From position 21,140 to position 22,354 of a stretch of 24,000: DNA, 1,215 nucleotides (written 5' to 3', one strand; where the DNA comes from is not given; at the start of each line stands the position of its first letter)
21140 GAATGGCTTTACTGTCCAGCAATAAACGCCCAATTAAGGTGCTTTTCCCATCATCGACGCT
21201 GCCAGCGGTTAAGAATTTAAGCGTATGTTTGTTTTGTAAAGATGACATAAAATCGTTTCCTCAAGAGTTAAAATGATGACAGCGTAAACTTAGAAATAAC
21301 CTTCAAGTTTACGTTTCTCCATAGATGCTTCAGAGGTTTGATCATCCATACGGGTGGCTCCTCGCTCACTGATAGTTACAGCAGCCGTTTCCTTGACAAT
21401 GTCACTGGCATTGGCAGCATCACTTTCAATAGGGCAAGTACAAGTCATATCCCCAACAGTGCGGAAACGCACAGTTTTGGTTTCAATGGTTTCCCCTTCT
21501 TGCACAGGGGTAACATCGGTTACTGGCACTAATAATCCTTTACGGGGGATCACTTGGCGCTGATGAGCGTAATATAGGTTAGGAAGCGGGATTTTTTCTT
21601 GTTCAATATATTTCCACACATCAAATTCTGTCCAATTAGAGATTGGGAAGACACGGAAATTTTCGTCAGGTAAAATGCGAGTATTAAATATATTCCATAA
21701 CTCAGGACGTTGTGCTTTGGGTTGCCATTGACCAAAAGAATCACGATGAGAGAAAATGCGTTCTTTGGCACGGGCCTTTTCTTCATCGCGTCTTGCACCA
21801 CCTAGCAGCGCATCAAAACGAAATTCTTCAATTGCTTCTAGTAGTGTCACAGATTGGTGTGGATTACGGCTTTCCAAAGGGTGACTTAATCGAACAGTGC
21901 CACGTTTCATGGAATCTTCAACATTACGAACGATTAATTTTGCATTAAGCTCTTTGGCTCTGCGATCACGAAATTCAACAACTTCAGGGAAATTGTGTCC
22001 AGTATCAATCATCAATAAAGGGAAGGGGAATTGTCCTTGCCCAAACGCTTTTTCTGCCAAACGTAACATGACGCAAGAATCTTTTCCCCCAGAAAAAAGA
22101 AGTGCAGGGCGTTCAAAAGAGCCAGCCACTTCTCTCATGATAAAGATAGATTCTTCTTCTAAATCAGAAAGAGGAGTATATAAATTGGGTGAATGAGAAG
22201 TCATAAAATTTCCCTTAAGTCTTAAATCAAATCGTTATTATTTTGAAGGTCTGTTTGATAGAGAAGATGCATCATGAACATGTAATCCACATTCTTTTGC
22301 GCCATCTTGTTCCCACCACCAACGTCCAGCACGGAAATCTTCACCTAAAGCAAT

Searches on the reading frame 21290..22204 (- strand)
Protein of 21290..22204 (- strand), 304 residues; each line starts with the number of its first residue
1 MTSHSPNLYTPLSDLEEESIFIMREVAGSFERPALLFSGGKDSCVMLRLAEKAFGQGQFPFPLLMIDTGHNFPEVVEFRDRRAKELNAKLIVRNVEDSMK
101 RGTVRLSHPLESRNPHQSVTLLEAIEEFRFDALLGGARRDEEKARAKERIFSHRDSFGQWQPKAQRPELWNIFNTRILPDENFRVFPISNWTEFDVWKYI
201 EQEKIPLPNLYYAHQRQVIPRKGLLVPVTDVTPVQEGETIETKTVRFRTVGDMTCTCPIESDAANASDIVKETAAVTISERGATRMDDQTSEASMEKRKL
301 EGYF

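Call 6: search_protein_families(library=pfam, proteins=[window:21290-22204:-])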
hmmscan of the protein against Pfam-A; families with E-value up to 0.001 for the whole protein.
window:21290-22204:- (304 aa): 1 family
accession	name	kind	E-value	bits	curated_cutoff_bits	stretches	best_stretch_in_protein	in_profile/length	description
PF01507.26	PAPS_reduct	-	1.6e-42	145.9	22.5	1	33-257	2-174/175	Phosphoadenosine phosphosulfate reductase domain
